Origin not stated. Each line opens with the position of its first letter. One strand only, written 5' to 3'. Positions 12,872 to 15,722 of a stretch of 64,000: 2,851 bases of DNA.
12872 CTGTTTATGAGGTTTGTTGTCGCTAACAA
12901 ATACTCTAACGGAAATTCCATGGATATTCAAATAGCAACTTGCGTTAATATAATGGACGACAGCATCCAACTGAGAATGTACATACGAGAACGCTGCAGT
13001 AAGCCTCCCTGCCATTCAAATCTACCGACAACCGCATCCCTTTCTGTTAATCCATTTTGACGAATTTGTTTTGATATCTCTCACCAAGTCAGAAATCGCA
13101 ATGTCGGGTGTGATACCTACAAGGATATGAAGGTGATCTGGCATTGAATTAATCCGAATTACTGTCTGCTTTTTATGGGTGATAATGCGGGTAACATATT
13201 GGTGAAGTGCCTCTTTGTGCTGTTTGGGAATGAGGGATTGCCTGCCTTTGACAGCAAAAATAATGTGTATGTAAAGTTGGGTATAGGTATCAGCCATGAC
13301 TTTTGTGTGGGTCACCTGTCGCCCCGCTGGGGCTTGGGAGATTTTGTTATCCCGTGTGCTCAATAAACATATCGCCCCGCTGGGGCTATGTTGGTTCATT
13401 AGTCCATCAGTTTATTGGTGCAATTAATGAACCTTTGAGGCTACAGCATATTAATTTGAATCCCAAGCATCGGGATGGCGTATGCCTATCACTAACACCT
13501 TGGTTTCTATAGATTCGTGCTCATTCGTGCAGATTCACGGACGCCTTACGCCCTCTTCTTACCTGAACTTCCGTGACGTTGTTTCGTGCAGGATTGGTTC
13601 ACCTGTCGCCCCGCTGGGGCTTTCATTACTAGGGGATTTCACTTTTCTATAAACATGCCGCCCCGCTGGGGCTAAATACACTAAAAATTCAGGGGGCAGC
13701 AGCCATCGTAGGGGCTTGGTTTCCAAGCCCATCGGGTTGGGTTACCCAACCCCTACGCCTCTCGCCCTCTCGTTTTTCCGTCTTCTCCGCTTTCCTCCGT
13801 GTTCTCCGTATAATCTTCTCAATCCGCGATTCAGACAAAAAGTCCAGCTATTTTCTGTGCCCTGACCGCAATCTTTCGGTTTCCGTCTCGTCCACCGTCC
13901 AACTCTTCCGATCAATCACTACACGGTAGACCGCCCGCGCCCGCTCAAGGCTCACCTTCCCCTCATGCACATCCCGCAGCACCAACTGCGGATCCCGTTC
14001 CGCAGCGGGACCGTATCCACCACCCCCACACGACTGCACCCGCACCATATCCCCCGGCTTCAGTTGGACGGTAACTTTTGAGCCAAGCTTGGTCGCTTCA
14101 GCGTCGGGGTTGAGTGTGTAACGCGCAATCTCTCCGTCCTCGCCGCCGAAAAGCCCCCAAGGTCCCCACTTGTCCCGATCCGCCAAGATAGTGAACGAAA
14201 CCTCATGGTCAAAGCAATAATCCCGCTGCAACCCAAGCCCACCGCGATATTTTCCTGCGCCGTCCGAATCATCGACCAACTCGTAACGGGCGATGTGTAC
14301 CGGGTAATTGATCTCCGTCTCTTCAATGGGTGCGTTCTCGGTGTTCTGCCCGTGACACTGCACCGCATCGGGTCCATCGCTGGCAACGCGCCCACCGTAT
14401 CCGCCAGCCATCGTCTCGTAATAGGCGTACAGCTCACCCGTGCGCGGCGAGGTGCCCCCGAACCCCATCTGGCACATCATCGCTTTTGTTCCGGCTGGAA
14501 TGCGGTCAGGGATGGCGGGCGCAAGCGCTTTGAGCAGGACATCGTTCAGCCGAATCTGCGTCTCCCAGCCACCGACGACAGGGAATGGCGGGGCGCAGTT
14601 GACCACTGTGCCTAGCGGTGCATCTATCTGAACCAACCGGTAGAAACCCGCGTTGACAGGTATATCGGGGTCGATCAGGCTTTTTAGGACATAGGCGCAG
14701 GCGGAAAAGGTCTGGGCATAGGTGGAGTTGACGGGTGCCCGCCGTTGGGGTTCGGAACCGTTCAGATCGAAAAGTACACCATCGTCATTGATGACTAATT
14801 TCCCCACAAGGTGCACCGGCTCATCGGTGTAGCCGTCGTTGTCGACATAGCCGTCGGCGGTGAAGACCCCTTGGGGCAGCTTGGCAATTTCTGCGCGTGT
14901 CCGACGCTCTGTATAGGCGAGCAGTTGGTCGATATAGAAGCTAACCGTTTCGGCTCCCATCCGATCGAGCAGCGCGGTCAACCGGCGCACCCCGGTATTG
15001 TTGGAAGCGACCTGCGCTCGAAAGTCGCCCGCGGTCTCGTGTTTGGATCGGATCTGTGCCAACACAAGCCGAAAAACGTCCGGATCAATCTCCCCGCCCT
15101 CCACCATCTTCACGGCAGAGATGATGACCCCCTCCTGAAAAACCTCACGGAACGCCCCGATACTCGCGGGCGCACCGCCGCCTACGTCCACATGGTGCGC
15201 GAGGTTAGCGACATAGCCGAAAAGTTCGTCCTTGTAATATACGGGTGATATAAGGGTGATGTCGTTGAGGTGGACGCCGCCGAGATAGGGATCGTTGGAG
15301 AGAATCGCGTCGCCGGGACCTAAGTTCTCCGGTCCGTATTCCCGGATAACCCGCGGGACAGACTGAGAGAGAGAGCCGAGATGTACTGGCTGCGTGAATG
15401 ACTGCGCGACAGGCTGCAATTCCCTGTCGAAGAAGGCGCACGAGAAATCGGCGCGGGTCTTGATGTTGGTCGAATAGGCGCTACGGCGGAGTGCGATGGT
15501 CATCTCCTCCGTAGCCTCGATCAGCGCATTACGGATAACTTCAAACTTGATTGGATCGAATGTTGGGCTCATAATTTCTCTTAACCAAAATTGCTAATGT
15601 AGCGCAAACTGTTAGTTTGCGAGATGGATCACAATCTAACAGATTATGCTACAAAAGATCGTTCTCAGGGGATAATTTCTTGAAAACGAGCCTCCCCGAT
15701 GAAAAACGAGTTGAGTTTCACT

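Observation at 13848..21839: Hydantoinase-B-only cluster with an acetoacetate-decarboxylase-family gene, a hydantoin/Asp-Glu racemase-family gene and a methyltransferase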

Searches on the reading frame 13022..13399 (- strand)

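Call 3: search_protein_families(library=pfam, proteins=[window:13022-13399:-], max_evalue=0.01)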
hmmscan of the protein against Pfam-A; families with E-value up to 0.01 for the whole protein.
window:13022-13399:- (125 aa): 1 family
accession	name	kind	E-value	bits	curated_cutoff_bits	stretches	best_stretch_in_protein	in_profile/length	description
PF01797.21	Y1_Tnp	-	1.3e-20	74.2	23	1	39-120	2-83/121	Transposase IS200 like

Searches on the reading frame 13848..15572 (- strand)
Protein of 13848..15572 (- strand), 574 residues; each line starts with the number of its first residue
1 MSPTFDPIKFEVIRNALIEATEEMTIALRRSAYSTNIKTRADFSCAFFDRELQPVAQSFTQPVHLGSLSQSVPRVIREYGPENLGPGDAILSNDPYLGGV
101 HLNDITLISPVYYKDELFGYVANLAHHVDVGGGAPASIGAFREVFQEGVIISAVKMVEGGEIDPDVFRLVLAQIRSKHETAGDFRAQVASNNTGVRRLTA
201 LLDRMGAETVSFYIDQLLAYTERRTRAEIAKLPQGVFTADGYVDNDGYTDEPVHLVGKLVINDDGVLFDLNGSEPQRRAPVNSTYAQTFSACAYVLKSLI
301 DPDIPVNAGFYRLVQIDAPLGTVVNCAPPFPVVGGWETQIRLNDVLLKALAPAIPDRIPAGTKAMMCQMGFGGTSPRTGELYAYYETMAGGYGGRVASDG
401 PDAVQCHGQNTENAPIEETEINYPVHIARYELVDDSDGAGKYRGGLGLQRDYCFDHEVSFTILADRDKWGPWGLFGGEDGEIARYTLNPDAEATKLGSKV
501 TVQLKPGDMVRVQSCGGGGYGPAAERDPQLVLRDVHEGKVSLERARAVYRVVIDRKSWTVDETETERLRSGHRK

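Call 3: search_protein_families(library=pfam, proteins=[window:13848-15572:-], max_evalue=0.01)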
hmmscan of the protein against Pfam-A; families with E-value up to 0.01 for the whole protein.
window:13848-15572:- (574 aa): 1 family
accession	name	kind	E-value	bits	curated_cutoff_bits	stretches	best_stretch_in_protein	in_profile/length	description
PF02538.19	Hydantoinase_B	-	4.4e-175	583.5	26.8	1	6-522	1-518/519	Hydantoinase B/oxoprolinase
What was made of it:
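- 13848..15572 (-): HyuB1, the second hydantoinase-B/oxoprolinase beta subunit paralog (574 aa). Pfam PF02538, 583 bits (call 3).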

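Call 8: search_protein_families(library=ncbifam, proteins=[window:13848-15572:-], max_evalue=0.001)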
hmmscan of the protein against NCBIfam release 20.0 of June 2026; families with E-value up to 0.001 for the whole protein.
window:13848-15572:- (574 aa): 2 families
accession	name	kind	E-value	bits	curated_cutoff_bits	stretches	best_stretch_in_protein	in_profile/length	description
NF050157.1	CapLactmsBetCapB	equivalog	1.2e-87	294.6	1000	1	6-569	2-575/577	caprolactamase subunit beta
NF042976.1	AcphenoCarb_ApcD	equivalog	1.3e-32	113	1500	3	75-322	98-349/685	acetophenone carboxylase subunit delta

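Call 75: search_solved_structures(query=window:13848-15572:-, max_evalue=0.001, show_alignments=2)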
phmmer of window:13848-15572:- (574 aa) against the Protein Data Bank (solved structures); distinct sequences matched with E-value up to 0.001: 5.
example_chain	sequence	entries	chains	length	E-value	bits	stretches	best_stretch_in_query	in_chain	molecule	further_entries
7hk5_A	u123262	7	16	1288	3.9e-94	319.5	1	6-555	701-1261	N-methylhydantoinase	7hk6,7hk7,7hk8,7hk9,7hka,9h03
6yra_B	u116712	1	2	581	7.7e-66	226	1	4-572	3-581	Hydantoinase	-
5l9w_A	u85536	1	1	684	6.3e-29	104.2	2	74-477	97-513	Acetophenone carboxylase delta subunit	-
5m45_A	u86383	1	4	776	3e-15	59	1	53-478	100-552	Acetone carboxylase alpha subunit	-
5svb_A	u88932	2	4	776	1.7e-14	56.5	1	53-478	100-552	Acetone carboxylase alpha subunit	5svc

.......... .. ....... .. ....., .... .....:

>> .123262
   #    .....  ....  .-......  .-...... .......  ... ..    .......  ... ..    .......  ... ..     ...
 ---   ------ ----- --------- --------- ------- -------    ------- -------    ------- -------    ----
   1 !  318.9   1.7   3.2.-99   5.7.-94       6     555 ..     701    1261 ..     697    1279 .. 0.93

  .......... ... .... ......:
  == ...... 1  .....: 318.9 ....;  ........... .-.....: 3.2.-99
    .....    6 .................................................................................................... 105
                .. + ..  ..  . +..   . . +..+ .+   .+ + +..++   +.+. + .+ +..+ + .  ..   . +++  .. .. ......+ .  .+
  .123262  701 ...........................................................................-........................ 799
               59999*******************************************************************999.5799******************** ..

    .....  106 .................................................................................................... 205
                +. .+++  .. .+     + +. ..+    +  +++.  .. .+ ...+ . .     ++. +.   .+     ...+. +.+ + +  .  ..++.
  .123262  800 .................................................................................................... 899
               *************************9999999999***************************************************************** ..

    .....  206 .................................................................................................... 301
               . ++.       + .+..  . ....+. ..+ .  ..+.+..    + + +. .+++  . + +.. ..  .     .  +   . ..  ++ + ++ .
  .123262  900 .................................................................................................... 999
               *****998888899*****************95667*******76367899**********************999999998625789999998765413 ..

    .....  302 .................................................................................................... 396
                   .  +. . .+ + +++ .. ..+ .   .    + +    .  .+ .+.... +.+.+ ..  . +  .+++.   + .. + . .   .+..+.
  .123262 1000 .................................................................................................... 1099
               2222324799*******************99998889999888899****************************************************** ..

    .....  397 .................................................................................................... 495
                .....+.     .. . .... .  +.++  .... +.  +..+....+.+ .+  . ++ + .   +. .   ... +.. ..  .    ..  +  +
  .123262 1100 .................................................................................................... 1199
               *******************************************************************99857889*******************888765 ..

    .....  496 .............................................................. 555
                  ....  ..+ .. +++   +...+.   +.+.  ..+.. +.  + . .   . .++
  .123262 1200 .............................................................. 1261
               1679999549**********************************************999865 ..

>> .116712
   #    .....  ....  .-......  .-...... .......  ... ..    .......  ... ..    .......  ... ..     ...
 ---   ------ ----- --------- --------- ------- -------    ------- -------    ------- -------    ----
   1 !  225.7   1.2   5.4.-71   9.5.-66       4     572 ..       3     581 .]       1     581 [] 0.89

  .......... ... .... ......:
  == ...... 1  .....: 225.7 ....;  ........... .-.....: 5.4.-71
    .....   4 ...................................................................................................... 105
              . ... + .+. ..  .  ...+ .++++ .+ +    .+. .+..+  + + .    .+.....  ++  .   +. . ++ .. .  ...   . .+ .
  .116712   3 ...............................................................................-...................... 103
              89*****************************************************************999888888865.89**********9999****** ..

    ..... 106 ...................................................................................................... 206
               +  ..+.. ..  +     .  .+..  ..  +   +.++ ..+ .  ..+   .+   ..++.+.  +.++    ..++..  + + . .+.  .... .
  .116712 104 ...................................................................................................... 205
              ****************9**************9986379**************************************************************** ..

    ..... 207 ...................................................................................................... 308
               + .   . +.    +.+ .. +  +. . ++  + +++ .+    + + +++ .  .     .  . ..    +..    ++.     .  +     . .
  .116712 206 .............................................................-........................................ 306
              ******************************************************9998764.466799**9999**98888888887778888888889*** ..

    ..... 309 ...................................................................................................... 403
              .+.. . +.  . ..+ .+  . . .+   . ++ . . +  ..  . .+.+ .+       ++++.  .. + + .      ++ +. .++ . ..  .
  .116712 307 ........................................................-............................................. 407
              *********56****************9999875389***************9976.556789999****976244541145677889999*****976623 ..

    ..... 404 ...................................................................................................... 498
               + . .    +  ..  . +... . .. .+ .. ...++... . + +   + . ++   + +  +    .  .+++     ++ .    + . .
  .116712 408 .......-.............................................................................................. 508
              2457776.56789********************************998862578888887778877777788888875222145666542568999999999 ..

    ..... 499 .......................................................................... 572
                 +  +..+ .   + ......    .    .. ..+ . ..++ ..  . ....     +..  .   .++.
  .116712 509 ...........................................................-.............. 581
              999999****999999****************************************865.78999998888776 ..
